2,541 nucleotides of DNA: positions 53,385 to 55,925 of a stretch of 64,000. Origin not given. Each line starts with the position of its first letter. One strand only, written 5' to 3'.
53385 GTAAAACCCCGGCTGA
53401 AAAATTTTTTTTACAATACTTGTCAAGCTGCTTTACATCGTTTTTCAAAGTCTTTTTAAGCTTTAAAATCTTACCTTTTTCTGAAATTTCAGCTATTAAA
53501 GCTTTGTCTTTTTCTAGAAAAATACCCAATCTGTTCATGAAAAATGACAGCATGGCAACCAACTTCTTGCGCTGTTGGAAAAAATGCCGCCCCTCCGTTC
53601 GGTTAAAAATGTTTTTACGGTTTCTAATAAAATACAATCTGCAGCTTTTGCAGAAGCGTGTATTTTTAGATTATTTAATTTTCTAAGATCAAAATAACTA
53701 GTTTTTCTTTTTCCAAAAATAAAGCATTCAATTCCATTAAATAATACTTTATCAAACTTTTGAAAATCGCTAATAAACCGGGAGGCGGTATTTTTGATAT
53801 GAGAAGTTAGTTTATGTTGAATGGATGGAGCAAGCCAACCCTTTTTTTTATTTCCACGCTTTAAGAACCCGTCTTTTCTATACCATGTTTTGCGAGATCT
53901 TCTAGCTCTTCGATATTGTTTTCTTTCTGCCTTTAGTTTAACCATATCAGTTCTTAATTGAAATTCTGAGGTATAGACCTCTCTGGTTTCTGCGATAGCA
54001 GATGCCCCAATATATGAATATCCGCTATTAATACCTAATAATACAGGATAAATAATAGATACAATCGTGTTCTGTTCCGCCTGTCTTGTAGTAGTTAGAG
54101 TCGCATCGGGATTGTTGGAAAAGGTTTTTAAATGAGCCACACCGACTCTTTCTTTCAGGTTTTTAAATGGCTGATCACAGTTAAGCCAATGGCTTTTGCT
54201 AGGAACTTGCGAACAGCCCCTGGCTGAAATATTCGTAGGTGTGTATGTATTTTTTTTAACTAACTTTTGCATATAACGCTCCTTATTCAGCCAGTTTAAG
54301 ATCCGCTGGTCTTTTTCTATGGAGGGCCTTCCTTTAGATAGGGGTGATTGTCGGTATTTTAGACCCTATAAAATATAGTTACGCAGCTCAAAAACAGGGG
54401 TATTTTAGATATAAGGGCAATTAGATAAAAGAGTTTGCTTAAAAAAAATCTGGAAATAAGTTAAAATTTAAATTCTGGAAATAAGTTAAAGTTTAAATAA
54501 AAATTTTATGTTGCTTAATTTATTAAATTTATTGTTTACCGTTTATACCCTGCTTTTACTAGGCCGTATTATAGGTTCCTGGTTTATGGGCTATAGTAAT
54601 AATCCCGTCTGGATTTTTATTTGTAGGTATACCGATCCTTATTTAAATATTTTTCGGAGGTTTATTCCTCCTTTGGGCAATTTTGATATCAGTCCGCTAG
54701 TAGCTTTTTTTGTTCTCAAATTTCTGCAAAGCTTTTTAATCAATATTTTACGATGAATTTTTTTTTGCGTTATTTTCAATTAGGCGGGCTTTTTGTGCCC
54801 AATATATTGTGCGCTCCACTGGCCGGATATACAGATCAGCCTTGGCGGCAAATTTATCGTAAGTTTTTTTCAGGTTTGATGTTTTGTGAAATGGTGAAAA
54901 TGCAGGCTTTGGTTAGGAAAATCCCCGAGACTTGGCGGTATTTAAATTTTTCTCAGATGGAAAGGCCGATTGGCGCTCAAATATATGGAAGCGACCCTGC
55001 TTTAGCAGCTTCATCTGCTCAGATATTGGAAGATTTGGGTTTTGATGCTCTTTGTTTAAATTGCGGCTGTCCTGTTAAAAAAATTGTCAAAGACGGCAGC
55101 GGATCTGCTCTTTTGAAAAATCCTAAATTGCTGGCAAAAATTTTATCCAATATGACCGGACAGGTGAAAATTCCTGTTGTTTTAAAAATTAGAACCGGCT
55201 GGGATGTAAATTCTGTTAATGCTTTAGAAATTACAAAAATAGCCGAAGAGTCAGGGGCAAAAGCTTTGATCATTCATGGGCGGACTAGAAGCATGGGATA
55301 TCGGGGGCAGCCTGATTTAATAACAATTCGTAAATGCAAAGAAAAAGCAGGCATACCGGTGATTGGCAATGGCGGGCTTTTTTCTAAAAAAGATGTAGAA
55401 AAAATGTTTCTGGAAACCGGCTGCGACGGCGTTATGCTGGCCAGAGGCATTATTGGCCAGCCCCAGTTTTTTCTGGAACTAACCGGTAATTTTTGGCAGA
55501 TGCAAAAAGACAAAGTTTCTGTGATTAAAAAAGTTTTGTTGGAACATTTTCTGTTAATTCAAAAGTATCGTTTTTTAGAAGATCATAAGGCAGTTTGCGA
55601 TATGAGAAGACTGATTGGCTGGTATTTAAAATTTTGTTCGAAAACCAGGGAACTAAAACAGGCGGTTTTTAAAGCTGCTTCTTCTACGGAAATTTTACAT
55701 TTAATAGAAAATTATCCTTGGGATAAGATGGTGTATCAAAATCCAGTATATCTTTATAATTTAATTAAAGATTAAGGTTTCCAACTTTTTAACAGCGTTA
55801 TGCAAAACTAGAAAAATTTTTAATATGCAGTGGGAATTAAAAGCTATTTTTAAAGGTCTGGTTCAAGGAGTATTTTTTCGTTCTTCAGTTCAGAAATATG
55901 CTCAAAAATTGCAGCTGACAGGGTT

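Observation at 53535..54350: Miniaturised, catalytically dead IscB/IsrB-like protein kept with its omega-RNA (HEARO)-like leader and joined to a host gene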

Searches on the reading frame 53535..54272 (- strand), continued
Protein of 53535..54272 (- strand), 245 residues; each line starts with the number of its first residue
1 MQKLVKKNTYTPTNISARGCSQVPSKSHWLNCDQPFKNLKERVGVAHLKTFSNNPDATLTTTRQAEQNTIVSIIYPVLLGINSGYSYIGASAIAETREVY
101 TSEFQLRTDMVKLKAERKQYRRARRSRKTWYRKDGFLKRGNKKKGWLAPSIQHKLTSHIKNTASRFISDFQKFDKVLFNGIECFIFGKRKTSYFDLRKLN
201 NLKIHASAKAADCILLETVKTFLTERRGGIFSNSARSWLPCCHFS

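Call 53: fold_search(model_id=the predicted structure, library=pdb)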
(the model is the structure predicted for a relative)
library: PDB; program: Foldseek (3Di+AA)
matches with E <= 10: 396; with E <= 0.001: 0
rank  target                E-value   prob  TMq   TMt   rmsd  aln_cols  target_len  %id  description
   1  8dmb_P                1.1e-02  0.96  0.18  0.14  21.4       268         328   14  Structure of Desulfovirgula thermocuniculi IsrB (DtIsrB) in complex with omega RNA and target DNA (released 2022-10-19)
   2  8jwe_A                3.8e-01  0.69  0.15  0.13   7.7        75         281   17  The open structure of the mechanosensitive channel MSL10 in Arabidopsis thaliana (released 2024-07-03)
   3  2equ_MODEL_1_A        4.1e-01  0.82  0.18  0.50   6.9        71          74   13  Solution structure of the tudor domain of PHD finger protein 20-like 1 (released 2007-10-02)
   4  9a5o_B                5.5e-01  0.47  0.19  0.07  19.7       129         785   13  Integrative model of YABR-MUTS2 by crosslinking MS and deep learning (released 2024-09-18)
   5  8tdl_A                5.8e-01  0.66  0.15  0.10   7.7        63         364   17  Cryo-EM structure of the wild-type AtMSL10 in saposin (released 2023-10-18)
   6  7ux1_A                8.2e-01  0.28  0.14  0.06  10.4        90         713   17  EcMscK in an Open Conformation (released 2022-11-23)
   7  5lje                  9.8e-01  0.90  0.12  0.21   1.8        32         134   19  Crystal structure of holo human CRBP1/K40L,Q108L mutant (released 2017-01-18)
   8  7x54_A                9.8e-01  0.51  0.15  0.13  14.2        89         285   12  A Cbc-ParM filament with ADP (released 2023-03-08)
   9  3iez_B                1.1e+00  0.77  0.12  0.29   5.0        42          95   12  Crystal structure of the RasGAP C-terminal (RGC) domain of IQGAP2 (released 2009-11-03)
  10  3p8d_A                1.2e+00  0.89  0.17  0.70   2.3        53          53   11  Crystal structure of the second Tudor domain of human PHF20 (homodimer form) (released 2011-06-22)
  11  5uz9_MODEL_1_I        1.2e+00  0.51  0.12  0.32   4.3        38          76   16  Cryo EM structure of anti-CRISPRs, AcrF1 and AcrF2, bound to type I-F crRNA-guided CRISPR surveillance complex (released 2017-04-26)
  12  8tdm_A                1.2e+00  0.47  0.15  0.08   7.7        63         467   17  Cryo-EM structure of AtMSL10-K539E (released 2023-10-18)
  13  6e5w_A                1.3e+00  0.87  0.12  0.22   1.7        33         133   15  Crystal structure of human cellular retinol binding protein 3 in complex with abnormal-cannabidiol (abn-CBD) (released 2019-02-13)
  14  3jc8_Ma               1.4e+00  0.77  0.11  0.08   2.4        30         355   23  Architectural model of the type IVa pilus machine in a piliated state (released 2016-03-16)
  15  3iez_A                1.4e+00  0.57  0.12  0.28   5.6        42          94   12  Crystal structure of the RasGAP C-terminal (RGC) domain of IQGAP2 (released 2009-11-03)
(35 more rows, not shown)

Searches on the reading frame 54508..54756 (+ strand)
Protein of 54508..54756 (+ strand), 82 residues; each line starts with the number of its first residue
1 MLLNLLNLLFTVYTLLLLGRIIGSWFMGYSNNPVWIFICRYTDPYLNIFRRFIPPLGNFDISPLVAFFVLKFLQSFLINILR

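Call 40: search_protein_families(library=pfam, proteins=[window:54508-54756:+], max_evalue=0.01)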
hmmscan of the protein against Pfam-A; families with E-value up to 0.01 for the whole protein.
window:54508-54756:+ (82 aa): 1 family
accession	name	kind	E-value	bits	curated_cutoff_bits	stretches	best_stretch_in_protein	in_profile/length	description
PF02325.22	YGGT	-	2.1e-22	79.8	27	1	8-77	2-70/70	YGGT family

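Call 64: find_encoding_contigs(protein=window:54508-54756:+, flank=4000, max_places=6)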
Protein window:54508-54756:+ (82 aa): 1 contig read that carries it; 1 place shown.
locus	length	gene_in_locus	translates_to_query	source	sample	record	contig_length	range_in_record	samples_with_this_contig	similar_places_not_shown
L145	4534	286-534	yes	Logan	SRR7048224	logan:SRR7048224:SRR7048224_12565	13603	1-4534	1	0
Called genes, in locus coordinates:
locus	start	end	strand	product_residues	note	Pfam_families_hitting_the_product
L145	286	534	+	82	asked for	PF02325:CCB3_YggT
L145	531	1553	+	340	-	PF01207:Dus, PF00977:His_biosynth (weak)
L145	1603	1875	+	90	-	PF00708:Acylphosphatase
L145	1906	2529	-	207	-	PF01725:Ham1p_like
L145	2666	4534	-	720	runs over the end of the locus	PF27167:HTH_GRAD, PF03449:GreA_GreB_N, PF01272:GreA_GreB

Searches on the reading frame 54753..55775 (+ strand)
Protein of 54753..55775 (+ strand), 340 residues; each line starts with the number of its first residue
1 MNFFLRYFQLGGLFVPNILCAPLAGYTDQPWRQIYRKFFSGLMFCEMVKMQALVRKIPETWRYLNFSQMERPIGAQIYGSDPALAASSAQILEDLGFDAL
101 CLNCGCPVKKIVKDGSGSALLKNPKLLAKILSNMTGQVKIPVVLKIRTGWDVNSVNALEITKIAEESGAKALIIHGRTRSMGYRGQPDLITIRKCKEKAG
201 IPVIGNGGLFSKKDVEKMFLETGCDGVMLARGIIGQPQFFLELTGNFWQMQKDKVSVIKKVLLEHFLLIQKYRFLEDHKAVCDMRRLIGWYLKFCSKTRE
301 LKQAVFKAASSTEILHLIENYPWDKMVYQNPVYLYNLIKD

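Call 16: find_related_loci(query=window:54753-55772:+, collection=genome_contigs, flank=10000)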
Query window:54753-55772:+ (340 aa) in genome_contigs; peptide patterns used: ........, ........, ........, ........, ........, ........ (x = any residue, [..] = any of these).
99 stretches matched a pattern; 63 encode a relative of the query (tblastn E <= 1e-3); 63 distinct loci.
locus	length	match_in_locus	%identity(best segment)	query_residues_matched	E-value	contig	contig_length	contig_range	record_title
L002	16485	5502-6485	47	1-329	2e-95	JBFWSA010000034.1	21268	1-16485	MAG: Simkaniaceae bacterium isolate CA_2019_TPBF_219 NODE_11741_length_21268_cov_4.775744_TPBF, whole genome shotgun seq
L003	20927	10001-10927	47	16-323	6e-92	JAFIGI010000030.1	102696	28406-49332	MAG: Chlamydiales bacterium isolate coassembly_bin.4 k141_7615, whole genome shotgun sequence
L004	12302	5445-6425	46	1-325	1e-91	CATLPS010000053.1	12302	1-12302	MAG: uncultured Chlamydiae bacterium isolate SRR3962508_bin.3_MetaWRAP_v1.3_MAG genome assembly, contig: ERZ505238.799,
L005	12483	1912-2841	50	17-325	5e-91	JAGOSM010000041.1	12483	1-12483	MAG: Simkaniaceae bacterium isolate Gw_Eff_bin_326 Gw_Eff_12335_length_12483_cov_9.153448, whole genome shotgun sequence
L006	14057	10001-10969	46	1-321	8e-91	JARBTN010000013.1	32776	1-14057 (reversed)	MAG: Chlamydiales bacterium isolate L_E1_T20_C_bin.129 scaffold_1546, whole genome shotgun sequence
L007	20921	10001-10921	47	16-321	2e-90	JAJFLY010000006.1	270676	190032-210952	MAG: Chlamydiae bacterium isolate OFTM232 OFTM232_5, whole genome shotgun sequence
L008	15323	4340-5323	45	1-329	2e-90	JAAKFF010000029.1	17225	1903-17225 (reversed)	MAG: Chlamydiae bacterium isolate K1060_chlam_2 K1060chlam2_29, whole genome shotgun sequence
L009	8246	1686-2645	48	4-321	3e-90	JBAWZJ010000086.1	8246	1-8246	MAG: Parachlamydiaceae bacterium isolate ELA112 MAG112_86, whole genome shotgun sequence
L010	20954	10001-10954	47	8-323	5e-90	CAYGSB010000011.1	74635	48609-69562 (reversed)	MAG TPA_asm: uncultured bacterium isolate ERP117304_co2_126 genome assembly, contig: NODE_337_length_74635_cov_58.949960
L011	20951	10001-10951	44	1-323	3e-89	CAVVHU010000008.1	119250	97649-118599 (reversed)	MAG: uncultured Chlamydiales bacterium isolate MFD02923.bin.1.43 genome assembly, contig: contig_29659, whole genome sho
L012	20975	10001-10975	44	4-329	3e-89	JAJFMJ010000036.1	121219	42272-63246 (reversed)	MAG: Chlamydiae bacterium isolate OFTM45 OFTM45_35, whole genome shotgun sequence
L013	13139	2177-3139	46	1-319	2e-89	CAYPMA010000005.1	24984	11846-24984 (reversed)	MAG TPA_asm: uncultured bacterium isolate binchicken_co129_128 genome assembly, contig: NODE_5428_length_24984_cov_5.103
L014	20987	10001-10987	44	1-330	5e-89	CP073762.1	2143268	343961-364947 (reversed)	MAG: Simkaniaceae bacterium isolate M30B2 chromosome, complete genome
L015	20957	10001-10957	47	4-323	7e-89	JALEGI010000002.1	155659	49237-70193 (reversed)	MAG: Simkaniaceae bacterium isolate CC_bin22 k97_5686, whole genome shotgun sequence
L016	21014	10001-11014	43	1-334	9e-89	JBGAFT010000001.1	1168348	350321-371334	MAG: bacterium isolate MAG_MBR_H125.77 MBRH125-77_opera_contig_16, whole genome shotgun sequence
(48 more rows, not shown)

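Call 40: search_protein_families(library=pfam, proteins=[window:54753-55775:+], max_evalue=0.01)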
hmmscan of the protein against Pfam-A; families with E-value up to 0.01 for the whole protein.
window:54753-55775:+ (340 aa): 4 families
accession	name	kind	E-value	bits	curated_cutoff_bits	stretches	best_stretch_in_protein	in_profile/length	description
PF01207.24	Dus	-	1.7e-70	238.1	20.4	1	20-315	2-299/311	Dihydrouridine synthase (Dus)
PF00977.27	His_biosynth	-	2.3e-07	30.9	23.6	1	117-231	102-220/228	Histidine biosynthesis protein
PF03060.21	NMO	-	0.00015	21.7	28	1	155-230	143-222/331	Nitronate monooxygenase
PF01180.27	DHO_dh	-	0.0016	18.2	27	0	69-173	93-190/291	Dihydroorotate dehydrogenase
